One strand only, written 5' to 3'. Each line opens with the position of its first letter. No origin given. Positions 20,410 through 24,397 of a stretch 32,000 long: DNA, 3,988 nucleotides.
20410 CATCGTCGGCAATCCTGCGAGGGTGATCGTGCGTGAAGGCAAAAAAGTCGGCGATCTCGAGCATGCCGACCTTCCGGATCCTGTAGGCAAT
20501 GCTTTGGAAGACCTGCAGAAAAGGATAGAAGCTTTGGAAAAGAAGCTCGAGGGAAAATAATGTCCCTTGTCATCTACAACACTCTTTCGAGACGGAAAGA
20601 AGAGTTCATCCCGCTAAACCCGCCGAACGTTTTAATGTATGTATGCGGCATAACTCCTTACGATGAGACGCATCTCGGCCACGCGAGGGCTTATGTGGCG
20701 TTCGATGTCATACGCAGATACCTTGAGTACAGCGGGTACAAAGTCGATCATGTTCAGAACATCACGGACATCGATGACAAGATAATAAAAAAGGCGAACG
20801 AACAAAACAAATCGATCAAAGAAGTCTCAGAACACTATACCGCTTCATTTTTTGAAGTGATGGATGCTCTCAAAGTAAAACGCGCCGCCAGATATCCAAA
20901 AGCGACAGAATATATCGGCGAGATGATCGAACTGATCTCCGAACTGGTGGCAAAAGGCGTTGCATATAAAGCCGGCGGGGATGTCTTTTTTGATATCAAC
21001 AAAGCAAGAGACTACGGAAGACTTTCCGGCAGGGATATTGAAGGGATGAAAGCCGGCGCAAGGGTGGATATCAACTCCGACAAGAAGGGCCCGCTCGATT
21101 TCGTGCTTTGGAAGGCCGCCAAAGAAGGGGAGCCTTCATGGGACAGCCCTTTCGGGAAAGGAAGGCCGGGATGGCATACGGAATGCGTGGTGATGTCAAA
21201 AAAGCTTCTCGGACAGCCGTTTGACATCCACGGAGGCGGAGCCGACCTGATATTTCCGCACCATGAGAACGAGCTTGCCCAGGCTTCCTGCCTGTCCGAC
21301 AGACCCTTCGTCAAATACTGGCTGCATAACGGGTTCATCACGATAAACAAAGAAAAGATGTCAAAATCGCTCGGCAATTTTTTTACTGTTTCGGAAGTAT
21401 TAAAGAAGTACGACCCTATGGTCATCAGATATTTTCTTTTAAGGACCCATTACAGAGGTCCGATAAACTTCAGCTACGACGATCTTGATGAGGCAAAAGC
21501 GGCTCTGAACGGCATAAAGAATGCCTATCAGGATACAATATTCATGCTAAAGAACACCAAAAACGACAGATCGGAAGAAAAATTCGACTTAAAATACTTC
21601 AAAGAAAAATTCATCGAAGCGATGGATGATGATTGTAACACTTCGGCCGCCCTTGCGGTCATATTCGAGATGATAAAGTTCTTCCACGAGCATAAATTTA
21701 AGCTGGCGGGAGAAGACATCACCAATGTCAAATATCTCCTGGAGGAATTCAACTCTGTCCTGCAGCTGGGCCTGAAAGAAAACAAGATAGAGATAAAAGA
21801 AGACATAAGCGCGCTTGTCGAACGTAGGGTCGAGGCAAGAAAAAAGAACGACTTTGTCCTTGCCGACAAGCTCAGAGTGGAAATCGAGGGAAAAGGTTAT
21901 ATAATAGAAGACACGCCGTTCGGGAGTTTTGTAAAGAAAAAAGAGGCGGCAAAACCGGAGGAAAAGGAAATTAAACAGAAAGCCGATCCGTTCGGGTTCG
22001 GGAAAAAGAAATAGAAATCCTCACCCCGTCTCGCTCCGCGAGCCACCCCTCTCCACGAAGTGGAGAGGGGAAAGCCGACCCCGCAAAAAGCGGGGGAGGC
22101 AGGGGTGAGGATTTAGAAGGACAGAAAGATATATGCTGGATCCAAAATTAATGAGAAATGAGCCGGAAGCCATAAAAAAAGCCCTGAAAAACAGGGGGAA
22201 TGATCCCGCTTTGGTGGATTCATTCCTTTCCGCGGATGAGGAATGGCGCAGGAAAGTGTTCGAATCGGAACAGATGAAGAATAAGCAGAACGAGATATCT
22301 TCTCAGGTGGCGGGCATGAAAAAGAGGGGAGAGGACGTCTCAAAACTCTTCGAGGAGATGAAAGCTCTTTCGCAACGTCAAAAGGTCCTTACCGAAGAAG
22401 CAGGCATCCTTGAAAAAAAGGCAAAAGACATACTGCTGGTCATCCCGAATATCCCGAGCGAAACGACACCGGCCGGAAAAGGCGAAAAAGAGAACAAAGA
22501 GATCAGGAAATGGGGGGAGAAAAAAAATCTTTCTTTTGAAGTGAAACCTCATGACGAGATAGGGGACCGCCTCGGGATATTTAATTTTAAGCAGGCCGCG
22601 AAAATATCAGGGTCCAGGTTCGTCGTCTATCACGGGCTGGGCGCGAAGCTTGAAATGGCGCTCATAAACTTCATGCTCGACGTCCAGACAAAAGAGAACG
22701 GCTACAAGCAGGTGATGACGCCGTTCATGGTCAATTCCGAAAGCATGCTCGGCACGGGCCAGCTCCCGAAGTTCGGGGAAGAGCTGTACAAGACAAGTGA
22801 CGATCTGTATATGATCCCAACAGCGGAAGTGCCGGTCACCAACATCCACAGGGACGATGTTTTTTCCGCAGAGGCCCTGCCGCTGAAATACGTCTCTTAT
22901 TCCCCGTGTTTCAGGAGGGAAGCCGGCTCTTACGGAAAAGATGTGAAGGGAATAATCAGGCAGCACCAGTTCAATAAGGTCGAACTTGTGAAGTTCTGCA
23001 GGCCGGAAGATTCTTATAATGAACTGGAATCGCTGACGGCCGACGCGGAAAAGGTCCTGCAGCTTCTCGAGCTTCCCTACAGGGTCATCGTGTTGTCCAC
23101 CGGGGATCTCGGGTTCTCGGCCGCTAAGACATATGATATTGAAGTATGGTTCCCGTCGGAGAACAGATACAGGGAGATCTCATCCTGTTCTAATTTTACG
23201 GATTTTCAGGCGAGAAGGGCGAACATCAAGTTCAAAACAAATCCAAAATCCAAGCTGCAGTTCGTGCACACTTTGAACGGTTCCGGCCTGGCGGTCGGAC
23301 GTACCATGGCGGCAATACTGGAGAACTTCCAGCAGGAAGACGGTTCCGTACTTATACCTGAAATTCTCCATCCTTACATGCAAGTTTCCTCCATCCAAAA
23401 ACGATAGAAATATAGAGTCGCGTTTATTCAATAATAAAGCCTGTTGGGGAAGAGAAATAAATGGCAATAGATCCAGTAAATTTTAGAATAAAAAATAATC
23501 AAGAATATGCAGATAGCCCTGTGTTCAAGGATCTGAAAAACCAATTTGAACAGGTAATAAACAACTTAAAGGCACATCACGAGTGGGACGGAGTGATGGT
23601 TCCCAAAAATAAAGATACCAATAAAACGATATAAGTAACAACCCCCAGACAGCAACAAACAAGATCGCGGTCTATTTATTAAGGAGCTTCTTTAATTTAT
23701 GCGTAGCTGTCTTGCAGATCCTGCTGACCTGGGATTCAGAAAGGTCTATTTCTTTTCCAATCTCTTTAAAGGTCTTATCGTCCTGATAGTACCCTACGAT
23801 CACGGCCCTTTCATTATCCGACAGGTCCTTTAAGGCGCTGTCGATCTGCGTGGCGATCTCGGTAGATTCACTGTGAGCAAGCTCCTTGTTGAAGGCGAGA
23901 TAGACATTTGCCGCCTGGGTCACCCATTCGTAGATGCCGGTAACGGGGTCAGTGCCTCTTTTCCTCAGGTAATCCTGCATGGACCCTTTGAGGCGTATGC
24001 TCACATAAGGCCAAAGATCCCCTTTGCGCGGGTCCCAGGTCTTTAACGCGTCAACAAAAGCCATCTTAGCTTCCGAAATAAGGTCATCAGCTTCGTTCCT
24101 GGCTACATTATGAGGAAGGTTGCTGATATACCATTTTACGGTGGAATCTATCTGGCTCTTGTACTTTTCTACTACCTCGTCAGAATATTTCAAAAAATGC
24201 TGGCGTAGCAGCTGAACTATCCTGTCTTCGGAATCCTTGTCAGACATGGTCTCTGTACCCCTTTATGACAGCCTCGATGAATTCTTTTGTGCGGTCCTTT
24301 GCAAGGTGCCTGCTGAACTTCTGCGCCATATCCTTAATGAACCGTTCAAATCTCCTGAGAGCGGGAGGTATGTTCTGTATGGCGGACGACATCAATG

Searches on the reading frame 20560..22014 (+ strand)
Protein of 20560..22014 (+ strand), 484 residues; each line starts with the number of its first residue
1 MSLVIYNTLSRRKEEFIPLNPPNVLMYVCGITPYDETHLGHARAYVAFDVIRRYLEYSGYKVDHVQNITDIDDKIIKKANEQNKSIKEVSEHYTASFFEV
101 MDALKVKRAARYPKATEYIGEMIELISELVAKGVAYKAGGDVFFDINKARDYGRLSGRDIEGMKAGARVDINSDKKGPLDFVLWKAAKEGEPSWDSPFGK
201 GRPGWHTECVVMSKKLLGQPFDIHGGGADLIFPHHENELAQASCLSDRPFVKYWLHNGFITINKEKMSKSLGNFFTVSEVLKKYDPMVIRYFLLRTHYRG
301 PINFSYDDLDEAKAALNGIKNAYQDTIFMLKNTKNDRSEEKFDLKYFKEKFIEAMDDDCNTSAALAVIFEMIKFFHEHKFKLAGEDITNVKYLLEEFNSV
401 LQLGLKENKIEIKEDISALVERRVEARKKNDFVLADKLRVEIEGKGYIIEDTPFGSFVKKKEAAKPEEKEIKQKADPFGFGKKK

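Call 67: search_protein_families(library=pfam, proteins=[window:20560-22014:+], max_evalue=0.00001)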
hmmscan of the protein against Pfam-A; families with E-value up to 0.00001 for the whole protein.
window:20560-22014:+ (484 aa): 5 families
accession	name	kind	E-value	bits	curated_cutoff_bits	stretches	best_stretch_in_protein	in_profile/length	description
PF01406.26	tRNA-synt_1e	-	1.1e-131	439.2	27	1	18-313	4-300/301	tRNA synthetases class I (C) catalytic domain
PF09334.17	tRNA-synt_1g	-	2.8e-15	56.4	20.1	2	35-150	12-128/391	tRNA synthetases class I (M)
PF01921.24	tRNA-synt_1f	-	1.2e-09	38.1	27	1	259-330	274-341/360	tRNA synthetases class I (K)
PF09190.17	DALR_2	-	2.6e-09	37.9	22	1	350-402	1-54/57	DALR domain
PF00133.28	tRNA-synt_1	-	2.1e-08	33.8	22.7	0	220-304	328-413/414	tRNA synthetases class I (I, L, M and V)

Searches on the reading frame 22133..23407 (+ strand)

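Call 67: search_protein_families(library=pfam, proteins=[window:22133-23407:+], max_evalue=0.00001)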
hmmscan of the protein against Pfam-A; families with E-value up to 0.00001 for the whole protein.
window:22133-23407:+ (424 aa): 2 families
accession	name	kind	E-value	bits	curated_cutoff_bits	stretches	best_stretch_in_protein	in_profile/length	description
PF00587.30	tRNA-synt_2b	-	4.3e-45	154.4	29.3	1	222-399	8-179/179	tRNA synthetase class II core domain (G, H, P, S and T)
PF02403.27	Seryl_tRNA_N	-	4.2e-30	104.6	28.2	1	1-108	1-108/108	Seryl-tRNA synthetase N-terminal domain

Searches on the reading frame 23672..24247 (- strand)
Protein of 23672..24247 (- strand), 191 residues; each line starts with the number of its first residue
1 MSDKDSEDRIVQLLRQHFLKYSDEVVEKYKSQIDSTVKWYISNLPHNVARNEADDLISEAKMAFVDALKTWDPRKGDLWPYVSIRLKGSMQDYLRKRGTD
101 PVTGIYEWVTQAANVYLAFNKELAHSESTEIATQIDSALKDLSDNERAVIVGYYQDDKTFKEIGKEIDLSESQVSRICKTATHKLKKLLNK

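Call 67: search_protein_families(library=pfam, proteins=[window:23672-24247:-], max_evalue=0.00001)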
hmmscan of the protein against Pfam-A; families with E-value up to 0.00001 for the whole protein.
window:23672-24247:- (191 aa): 2 families
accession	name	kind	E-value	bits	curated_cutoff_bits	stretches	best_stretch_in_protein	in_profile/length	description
PF04545.22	Sigma70_r4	-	6e-13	48.5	24.1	1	138-187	1-50/50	Sigma-70, region 4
PF04542.20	Sigma70_r2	-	1.1e-08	35.2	24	1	26-98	2-69/71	Sigma-70 region 2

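Call 72: search_protein_families(library=ncbifam, proteins=[window:23672-24247:-], max_evalue=0.00001)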
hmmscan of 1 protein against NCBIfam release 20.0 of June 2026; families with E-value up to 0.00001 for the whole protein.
window:23672-24247:- (191 aa): 26 families (the best 25 are shown)
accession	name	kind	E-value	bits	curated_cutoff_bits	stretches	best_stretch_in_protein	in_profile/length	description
TIGR02937.1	sigma70-ECF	superfamily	2.2e-23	82.7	42.9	1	27-189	8-165/165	sigma-70 family RNA polymerase sigma factor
TIGR02479.1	FliA_WhiG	subfamily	5.7e-23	81.8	189.6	2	124-189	158-223/224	FliA/WhiG family RNA polymerase sigma factor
NF005809.0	PRK07670.1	equivalog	5.4e-20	71.9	326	2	129-191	190-252/255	FliA/WhiG family RNA polymerase sigma factor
NF005413.0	PRK06986.1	subfamily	8.5e-20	71.6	201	2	121-190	168-237/241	RNA polymerase sigma factor FliA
NF004935.0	PRK06288.1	equivalog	5.4e-17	62.3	343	1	126-189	199-262/270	RNA polymerase sigma factor WhiG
NF004572.0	PRK05911.1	equivalog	3.7e-13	49.4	378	1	129-189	193-253/257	RNA polymerase sigma factor sigma-28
TIGR02980.1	SigBFG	subfamily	8.5e-12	45.2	234.35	1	125-189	162-226/227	SigB/SigF/SigG family RNA polymerase sigma factor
TIGR02985.1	Sig70_bacteroi1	subfamily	1.1e-08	35.4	126.4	1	50-189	25-162/162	RNA polymerase sigma-70 factor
NF004471.0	PRK05803.1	subfamily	1.2e-08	34.5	252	1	133-190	168-229/235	RNA polymerase sporulation sigma factor SigK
NF009091.0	PRK12427.1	equivalog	2.8e-08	33.7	339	1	131-189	173-231/233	FliA/WhiG family RNA polymerase sigma factor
TIGR02846.1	spore_sigmaK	equivalog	3.6e-08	33.2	298.65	0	133-189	166-226/227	RNA polymerase sporulation sigma factor SigK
NF005248.0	PRK06759.1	equivalog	4.7e-08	32.9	133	1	50-189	27-154/156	RNA polymerase factor sigma-70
NF009172.0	PRK12519.1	subfamily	8e-08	32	222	1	51-190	54-190/194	RNA polymerase sigma factor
NF006071.0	PRK08215.1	equivalog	8.8e-08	32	372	1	133-189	201-257/258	RNA polymerase sporulation sigma factor SigG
TIGR02941.1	Sigma_B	equivalog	1.3e-07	31.3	315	0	125-188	189-252/255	RNA polymerase sigma factor SigB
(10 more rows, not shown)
